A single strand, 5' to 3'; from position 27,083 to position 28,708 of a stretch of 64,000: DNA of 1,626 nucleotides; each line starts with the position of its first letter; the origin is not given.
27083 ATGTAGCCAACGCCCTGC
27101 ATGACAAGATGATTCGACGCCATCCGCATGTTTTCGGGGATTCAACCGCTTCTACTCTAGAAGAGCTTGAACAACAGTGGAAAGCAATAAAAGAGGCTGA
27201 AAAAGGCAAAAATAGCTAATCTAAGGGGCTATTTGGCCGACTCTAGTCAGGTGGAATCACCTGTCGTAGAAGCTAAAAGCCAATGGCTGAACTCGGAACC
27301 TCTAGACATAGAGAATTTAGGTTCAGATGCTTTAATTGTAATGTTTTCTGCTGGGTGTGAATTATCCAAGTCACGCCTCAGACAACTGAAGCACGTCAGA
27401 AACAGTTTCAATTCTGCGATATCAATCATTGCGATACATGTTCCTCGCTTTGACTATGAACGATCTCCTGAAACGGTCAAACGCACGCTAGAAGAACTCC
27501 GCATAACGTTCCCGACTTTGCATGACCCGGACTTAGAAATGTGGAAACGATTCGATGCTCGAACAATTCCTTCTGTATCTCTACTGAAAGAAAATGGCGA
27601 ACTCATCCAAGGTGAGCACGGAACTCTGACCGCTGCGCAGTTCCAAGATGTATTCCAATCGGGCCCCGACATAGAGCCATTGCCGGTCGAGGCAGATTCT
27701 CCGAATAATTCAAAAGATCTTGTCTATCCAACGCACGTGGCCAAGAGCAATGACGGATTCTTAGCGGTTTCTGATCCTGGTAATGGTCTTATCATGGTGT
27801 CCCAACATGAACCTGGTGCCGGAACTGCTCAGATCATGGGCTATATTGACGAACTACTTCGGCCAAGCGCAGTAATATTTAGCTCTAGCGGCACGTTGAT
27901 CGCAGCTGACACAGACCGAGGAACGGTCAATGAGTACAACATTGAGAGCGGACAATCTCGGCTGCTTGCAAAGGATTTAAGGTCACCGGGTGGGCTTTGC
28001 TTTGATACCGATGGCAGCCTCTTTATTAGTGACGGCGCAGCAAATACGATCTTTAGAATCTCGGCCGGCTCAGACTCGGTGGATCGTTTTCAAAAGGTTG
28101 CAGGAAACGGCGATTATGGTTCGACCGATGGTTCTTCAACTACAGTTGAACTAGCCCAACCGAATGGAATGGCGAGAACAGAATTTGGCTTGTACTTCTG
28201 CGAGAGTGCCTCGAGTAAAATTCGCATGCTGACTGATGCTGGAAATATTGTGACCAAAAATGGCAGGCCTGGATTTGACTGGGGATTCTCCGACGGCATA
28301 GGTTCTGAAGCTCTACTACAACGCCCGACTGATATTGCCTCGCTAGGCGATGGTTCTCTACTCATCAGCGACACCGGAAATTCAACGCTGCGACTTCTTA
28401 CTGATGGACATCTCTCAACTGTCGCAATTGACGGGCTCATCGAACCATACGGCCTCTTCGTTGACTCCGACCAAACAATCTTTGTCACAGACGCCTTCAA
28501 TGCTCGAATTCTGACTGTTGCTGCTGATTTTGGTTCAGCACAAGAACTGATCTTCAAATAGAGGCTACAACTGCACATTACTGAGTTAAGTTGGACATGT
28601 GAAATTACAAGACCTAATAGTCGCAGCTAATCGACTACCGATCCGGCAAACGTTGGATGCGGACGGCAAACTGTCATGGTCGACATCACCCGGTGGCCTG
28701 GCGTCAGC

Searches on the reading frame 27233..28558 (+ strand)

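Call 73: search_protein_families(library=pfam, proteins=[window:27233-28558:+], max_evalue=0.0001)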
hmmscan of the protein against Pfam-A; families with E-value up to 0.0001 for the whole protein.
window:27233-28558:+ (442 aa): 1 family
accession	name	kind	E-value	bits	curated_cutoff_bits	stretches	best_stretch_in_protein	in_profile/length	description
PF01436.27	NHL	-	1.4e-11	44.3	20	0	362-386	1-25/28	NHL repeat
